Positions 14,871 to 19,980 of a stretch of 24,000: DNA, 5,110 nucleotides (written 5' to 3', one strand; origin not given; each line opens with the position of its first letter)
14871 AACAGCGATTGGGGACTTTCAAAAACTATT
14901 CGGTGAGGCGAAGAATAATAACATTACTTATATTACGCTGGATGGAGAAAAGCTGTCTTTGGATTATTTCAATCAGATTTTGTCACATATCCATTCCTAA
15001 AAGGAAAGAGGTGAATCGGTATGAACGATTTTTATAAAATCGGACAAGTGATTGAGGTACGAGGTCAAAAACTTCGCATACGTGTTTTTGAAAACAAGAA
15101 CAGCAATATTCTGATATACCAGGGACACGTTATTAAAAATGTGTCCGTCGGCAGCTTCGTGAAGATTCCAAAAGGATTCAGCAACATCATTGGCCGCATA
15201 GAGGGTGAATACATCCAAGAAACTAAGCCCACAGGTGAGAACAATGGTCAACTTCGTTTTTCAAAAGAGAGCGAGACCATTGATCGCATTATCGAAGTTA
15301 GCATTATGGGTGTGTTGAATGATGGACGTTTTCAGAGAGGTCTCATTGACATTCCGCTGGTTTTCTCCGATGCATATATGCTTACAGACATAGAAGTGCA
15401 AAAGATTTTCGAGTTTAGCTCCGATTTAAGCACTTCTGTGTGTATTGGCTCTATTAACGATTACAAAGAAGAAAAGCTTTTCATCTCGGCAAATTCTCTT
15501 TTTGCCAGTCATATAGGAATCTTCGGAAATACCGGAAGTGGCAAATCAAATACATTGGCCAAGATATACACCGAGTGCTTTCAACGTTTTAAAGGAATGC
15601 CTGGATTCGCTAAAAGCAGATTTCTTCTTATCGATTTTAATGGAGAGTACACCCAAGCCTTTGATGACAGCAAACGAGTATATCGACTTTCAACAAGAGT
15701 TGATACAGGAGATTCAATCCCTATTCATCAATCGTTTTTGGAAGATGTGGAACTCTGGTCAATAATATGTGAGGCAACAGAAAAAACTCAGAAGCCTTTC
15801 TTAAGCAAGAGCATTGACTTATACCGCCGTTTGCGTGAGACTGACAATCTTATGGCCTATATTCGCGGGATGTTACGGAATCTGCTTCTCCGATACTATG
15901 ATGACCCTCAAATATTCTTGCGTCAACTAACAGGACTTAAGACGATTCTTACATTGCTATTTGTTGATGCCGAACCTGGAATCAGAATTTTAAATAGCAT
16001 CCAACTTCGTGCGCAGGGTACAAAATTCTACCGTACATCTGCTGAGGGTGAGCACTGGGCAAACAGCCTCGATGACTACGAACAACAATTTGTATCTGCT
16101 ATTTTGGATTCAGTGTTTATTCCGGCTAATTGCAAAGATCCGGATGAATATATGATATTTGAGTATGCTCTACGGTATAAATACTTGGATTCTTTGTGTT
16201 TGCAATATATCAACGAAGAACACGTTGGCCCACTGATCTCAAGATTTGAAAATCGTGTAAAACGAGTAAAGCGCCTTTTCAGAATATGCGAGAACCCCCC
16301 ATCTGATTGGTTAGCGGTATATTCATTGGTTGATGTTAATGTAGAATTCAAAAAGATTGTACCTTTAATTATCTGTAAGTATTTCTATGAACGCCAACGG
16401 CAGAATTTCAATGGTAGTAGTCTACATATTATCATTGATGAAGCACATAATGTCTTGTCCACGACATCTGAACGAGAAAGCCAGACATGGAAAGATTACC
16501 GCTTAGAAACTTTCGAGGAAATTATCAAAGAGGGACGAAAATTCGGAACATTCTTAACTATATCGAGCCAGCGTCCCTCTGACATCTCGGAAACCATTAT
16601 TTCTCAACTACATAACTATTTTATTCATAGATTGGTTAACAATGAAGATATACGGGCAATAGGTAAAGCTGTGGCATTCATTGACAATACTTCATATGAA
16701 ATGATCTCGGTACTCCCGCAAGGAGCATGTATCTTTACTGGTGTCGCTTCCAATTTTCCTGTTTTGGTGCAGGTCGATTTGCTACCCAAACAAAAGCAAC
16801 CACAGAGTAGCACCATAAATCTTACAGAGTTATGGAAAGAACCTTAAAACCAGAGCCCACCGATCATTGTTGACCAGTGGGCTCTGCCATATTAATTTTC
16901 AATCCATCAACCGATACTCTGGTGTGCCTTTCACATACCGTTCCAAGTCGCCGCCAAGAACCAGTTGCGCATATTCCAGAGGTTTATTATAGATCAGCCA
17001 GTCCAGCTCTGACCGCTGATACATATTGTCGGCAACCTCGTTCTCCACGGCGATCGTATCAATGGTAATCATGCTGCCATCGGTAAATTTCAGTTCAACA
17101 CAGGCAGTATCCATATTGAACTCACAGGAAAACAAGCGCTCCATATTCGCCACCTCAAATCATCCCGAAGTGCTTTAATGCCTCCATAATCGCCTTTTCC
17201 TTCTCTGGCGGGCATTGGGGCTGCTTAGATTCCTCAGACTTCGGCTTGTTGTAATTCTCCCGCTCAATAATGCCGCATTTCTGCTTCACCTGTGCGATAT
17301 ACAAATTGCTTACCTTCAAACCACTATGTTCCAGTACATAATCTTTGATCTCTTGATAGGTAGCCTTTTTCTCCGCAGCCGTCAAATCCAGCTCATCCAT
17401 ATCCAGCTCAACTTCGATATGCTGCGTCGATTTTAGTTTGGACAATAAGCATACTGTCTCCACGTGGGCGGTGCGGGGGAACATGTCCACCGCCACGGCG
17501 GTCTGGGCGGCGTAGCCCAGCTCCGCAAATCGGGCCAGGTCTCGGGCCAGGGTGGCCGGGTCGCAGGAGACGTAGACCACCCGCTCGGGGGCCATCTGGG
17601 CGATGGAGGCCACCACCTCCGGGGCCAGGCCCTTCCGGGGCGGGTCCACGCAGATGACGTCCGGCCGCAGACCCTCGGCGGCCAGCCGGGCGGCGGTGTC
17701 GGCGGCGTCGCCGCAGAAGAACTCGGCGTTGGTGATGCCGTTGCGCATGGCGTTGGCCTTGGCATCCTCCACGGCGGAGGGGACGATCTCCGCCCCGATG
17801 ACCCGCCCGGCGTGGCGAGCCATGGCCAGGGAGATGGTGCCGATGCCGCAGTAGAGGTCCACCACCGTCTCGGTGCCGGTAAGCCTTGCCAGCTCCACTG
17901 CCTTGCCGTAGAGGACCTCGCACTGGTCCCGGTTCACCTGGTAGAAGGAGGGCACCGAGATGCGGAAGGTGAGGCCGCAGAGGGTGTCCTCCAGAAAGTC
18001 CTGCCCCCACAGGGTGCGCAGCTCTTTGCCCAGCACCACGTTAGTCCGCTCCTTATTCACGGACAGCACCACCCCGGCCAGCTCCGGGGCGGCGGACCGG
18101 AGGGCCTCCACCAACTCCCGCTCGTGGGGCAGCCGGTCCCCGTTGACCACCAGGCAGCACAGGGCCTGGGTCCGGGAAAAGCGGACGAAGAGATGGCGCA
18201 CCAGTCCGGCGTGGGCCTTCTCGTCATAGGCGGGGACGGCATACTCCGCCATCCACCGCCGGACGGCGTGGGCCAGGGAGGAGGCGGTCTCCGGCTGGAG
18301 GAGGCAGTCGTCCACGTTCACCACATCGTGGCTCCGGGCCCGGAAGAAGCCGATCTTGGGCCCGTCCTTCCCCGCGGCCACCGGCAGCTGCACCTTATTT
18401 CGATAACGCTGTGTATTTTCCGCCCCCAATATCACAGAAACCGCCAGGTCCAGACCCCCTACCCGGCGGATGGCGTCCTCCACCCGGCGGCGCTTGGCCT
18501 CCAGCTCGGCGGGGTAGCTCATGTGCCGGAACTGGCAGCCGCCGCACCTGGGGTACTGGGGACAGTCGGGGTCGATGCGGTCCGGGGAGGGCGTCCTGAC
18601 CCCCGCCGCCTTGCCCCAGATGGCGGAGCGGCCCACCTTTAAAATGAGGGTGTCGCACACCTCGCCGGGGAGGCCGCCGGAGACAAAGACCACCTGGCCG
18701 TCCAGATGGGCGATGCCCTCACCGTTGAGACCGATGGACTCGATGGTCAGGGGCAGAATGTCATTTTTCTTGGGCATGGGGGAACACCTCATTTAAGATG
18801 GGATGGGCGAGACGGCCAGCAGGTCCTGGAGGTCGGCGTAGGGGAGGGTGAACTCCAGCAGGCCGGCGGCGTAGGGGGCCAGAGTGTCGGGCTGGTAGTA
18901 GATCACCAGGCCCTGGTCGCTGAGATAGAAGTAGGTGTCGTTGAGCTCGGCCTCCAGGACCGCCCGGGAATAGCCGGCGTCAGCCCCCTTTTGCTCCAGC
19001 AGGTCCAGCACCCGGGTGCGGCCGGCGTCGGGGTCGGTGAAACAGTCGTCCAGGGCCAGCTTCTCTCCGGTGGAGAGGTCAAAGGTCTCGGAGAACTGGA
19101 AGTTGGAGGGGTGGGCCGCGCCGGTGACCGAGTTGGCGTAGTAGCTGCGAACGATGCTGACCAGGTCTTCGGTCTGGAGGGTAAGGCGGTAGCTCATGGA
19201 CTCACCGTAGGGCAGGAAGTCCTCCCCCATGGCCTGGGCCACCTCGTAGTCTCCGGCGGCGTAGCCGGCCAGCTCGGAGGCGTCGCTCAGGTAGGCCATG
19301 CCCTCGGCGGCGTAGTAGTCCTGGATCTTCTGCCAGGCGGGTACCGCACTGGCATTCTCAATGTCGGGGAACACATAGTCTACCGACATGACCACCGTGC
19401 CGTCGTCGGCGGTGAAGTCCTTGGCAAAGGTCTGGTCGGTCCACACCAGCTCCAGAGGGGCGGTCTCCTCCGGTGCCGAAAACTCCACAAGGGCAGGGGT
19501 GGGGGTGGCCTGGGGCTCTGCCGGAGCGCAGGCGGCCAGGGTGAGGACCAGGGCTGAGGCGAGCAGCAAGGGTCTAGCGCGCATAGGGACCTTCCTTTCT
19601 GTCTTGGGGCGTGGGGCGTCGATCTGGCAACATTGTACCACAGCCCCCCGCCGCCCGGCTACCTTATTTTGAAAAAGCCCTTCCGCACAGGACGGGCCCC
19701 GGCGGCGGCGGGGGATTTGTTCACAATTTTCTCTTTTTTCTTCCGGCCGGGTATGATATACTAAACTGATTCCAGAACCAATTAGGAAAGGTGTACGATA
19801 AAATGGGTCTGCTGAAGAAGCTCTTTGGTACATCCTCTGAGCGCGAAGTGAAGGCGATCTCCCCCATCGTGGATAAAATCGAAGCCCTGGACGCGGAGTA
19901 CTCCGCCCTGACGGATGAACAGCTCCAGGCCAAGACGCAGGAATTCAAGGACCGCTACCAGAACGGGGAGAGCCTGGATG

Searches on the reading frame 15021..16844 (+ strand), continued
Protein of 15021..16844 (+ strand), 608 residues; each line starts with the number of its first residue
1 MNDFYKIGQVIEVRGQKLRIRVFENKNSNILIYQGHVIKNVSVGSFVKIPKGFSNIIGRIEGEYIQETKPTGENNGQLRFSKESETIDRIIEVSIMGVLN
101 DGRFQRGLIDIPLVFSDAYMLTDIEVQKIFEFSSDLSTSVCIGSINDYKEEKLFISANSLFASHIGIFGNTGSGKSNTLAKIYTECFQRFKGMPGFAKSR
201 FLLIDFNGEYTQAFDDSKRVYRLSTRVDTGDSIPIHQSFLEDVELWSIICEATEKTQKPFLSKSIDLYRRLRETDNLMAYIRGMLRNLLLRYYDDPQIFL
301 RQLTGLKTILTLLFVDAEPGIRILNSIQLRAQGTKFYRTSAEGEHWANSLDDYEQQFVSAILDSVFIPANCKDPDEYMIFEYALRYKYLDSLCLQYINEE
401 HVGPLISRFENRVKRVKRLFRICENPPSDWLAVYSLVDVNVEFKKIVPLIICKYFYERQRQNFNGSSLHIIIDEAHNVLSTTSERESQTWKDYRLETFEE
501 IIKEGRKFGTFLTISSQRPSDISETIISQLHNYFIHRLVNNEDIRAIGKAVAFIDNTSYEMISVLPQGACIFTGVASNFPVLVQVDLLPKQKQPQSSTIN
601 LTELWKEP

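Call 43: get_annotated_region(hit=H25, flank=7000)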
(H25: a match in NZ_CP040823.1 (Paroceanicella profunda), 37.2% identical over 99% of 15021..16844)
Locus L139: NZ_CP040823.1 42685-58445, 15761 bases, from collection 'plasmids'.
description: Paroceanicella profunda strain D4M1 plasmid pD4M1E, complete sequence
organism: Paroceanicella profunda (NCBI taxid 2579971)
taxonomy: Bacteria; Pseudomonadota; Alphaproteobacteria; Rhodobacterales; Paracoccaceae; Paroceanicella; Paroceanicella profunda
host: -; source: Cell culture,Deep seawater from Mariana Trench; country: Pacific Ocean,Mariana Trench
typing (MOB-suite, as given by PLSDB): conjugative; replicon rep_cluster_613; relaxase MOBP; mating-pair formation MPF_T
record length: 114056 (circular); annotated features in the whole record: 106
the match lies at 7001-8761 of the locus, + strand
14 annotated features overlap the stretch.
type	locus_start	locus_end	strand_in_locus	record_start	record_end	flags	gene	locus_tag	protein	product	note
CDS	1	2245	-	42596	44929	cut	-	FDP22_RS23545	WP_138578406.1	relaxase/mobilization nuclease domain-containing protein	-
CDS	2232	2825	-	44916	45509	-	-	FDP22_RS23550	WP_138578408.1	transposase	-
CDS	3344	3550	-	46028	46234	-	-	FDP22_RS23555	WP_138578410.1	hypothetical protein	-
CDS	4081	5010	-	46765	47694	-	-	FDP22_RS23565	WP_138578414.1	DUF2493 domain-containing protein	-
CDS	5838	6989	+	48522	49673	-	-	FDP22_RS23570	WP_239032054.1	SIR2 family protein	-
CDS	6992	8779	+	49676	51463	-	-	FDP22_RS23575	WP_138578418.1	ATP-binding protein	-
CDS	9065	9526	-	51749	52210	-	-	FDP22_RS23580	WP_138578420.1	hypothetical protein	-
CDS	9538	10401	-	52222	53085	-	-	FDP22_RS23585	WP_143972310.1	alpha/beta fold hydrolase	-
CDS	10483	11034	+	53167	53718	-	-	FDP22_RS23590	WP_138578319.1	TetR/AcrR family transcriptional regulator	GO:0006355 - regulation of DNA-templated transcription [Evidence IEA]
CDS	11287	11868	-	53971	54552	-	-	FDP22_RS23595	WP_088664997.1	rhomboid family intramembrane serine protease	-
CDS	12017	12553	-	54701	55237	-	-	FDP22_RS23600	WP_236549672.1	hypothetical protein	-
CDS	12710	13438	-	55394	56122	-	-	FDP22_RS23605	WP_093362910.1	DUF736 family protein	-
CDS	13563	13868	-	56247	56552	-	-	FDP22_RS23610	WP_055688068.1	hypothetical protein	-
CDS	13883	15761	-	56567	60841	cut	-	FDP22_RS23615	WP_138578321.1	strawberry notch-like NTP hydrolase domain-containing protein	-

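Call 57: search_protein_families(library=padloc, proteins=[L057:5520-7670:+, L057:7627-8736:+], max_evalue=0.001)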
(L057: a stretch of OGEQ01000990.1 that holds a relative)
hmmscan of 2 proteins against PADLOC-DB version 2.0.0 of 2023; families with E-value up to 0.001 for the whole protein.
L057:5520-7670:+ (717 aa): 35 families (the best 25 are shown)
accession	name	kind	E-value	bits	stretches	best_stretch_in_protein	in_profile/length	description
PDLC03602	REase_MTase_IIG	-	1.2e-159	530.9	1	81-709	2-632/637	Type IIG restriction enzyme-methyltransferase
PDLC03608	REase_MTase_IIG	-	1.2e-63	213.7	1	107-695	39-609/614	Type IIG restriction enzyme-methyltransferase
PDLC03616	REase_MTase_IIG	-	2.9e-61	205.8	1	140-703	82-717/721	Type IIG restriction enzyme-methyltransferase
PDLC03021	MTase_I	-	7.4e-44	148.4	1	368-647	130-417/491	Type I methyltransferase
PDLC03026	MTase_I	-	5.5e-27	93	1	369-601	109-356/487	Type I methyltransferase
PDLC03619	REase_MTase_IIG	-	3.1e-25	87.2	1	472-695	1-245/274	Type IIG restriction enzyme-methyltransferase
PDLC04134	mad2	-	6.6e-23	79.3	1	370-630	241-469/492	mads_2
PDLC03025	MTase_I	-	5.1e-19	66.4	1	382-582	143-352/569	Type I methyltransferase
PDLC03031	MTase_I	-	4.1e-18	63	2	367-518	146-296/834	Type I methyltransferase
PDLC03029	MTase_I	-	2.1e-16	57.5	1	333-520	116-294/661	Type I methyltransferase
PDLC03218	MTase_II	-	2.8e-16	57.2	1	376-610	241-489/532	Type II methyltransferase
PDLC03027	MTase_I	-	1.1e-13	48.7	1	370-597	122-364/810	Type I methyltransferase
PDLC03028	MTase_I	-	7.8e-12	42.1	1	378-606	872-1127/1236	Type I methyltransferase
PDLC03018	MTase_I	-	9.7e-12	42.1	1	379-466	286-371/749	Type I methyltransferase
PDLC03019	MTase_I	-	5.7e-11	39.4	1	374-647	141-424/932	Type I methyltransferase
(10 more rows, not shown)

L057:7627-8736:+ (370 aa): 5 families
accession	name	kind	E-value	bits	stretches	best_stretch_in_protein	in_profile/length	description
PDLC03591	Specificity_II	-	1.8e-79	265.2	2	129-345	118-327/341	Type II specificity subunit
PDLC04137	mad5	-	2.5e-08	31.6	0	197-305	212-328/392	mads_5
PDLC03099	Specificity_I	-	3.6e-07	27.6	1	19-107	4-84/405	Type I specificity subunit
PDLC03131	Specificity_I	-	7.7e-06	23.5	0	31-107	19-95/439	Type I specificity subunit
PDLC03178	Specificity_I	-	0.00078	16.9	0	17-72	216-272/411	Type I specificity subunit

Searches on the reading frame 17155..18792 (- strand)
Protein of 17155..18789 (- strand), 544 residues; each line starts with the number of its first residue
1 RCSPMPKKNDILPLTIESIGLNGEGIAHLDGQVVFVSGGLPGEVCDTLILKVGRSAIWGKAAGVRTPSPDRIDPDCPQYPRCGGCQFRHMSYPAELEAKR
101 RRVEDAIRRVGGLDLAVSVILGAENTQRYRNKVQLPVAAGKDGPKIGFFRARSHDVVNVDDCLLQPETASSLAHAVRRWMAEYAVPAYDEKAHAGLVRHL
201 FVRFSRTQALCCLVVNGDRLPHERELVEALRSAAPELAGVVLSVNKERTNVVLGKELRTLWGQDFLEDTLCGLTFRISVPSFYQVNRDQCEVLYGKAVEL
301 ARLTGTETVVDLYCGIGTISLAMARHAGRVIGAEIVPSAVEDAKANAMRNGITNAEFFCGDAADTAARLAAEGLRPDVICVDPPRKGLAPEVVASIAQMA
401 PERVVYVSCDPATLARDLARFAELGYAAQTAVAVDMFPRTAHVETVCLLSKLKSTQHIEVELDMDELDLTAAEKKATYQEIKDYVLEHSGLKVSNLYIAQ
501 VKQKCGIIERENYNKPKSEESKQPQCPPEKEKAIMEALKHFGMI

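Call 9: search_protein_families(library=pfam, proteins=[window:17155-18789:-], max_evalue=0.001)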
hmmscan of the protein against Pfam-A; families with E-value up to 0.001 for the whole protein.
window:17155-18789:- (544 aa): 10 families
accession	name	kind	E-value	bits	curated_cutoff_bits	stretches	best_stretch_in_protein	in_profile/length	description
PF05958.17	tRNA_U5-meth_tr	-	9.9e-23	81.2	23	1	222-451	115-356/357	tRNA (Uracil-5-)-methyltransferase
PF13847.12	Methyltransf_31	-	2.2e-09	37.6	27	1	306-380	4-79/145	Methyltransferase domain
PF13649.12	Methyltransf_25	-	2.7e-08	34.8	27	1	309-366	1-59/97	Methyltransferase domain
PF03602.21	Cons_hypoth95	-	3.1e-07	30.7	24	1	306-411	42-154/182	Conserved hypothetical protein 95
PF05175.20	MTS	-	2e-06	28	23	1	306-384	32-107/170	Methyltransferase small domain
PF01938.26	TRAM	-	3e-06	27.4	21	1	11-52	7-51/61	TRAM domain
PF02475.24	TRM5-TYW2_MTfase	-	1.9e-05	25.1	28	1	305-354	36-87/164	TRM5/TYW2 methyltransferase domain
PF09445.16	Methyltransf_15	-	2.3e-05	24.5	22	1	307-387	2-83/165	RNA cap guanine-N2 methyltransferase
PF08241.18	Methyltransf_11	-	0.00027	22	21.2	0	311-365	2-54/95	Methyltransferase domain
PF06325.19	PrmA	-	0.0006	19.8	22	1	304-356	160-212/296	Ribosomal protein L11 methyltransferase (PrmA)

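Call 52: search_protein_families(library=pfam, alignment_id=A1, max_evalue=0.00001)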
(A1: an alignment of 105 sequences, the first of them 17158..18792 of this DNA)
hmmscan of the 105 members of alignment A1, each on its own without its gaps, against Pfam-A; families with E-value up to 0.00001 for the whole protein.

A. member 1, window:17158-18792:- (545 aa): 6 families
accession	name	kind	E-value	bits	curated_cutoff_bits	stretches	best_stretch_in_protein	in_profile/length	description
PF05958.17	tRNA_U5-meth_tr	-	9.9e-23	81.1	23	1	223-452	115-356/357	tRNA (Uracil-5-)-methyltransferase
PF13847.12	Methyltransf_31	-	2.2e-09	37.6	27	1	307-383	4-81/145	Methyltransferase domain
PF13649.12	Methyltransf_25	-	2.7e-08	34.8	27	1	310-367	1-59/97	Methyltransferase domain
PF03602.21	Cons_hypoth95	-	3.2e-07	30.7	24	1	307-412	42-154/182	Conserved hypothetical protein 95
PF05175.20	MTS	-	2e-06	28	23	1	307-385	32-107/170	Methyltransferase small domain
PF01938.26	TRAM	-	3e-06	27.4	21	1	12-53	7-51/61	TRAM domain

B. families by the number of members that match (of 105 scanned): 136 families (the first 25 are shown)
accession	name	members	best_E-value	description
PF01935.23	DUF87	4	4.3e-12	Helicase HerA, central domain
PF00006.31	ATP-synt_ab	3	4.8e-81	ATP synthase alpha/beta family, nucleotide-binding domain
PF00589.27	Phage_integrase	3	2.8e-29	Phage integrase family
PF02687.27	FtsX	3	5.6e-22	FtsX-like permease C-terminal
PF04321.23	RmlD_sub_bind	2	8.2e-101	RmlD substrate binding domain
PF16363.11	GDP_Man_Dehyd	2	2.6e-93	GDP-mannose 4,6 dehydratase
PF01370.27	Epimerase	2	7.6e-66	NAD dependent epimerase/dehydratase family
PF01555.25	N6_N4_Mtase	2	8.1e-58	DNA methylase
PF00005.33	ABC_tran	2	5.2e-56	ABC transporter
PF01554.23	MatE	2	6.2e-48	MatE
PF12704.14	MacB_PCD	2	1.3e-17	MacB-like periplasmic core domain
PF01381.28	HTH_3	2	4.4e-15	Helix-turn-helix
PF13304.12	AAA_21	2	7.6e-15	AAA domain, putative AbiEii toxin, Type IV TA system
PF02719.21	Polysacc_synt_2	2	3.3e-13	Polysaccharide biosynthesis protein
PF01073.25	3Beta_HSD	2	7e-13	3-beta hydroxysteroid dehydrogenase/isomerase family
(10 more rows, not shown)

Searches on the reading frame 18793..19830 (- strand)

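Call 9: search_protein_families(library=pfam, proteins=[window:18793-19830:-], max_evalue=0.001)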
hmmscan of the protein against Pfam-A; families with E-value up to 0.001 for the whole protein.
window:18793-19830:- (345 aa): 2 families
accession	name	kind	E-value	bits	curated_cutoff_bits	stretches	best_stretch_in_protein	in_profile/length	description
PF11738.13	DUF3298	-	9.1e-13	49.4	24.1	1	296-332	48-84/84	Protein of unknown function (DUF3298)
PF13739.11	PdaC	-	3.3e-05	25.3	29.1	1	147-242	7-94/95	Deacetylase PdaC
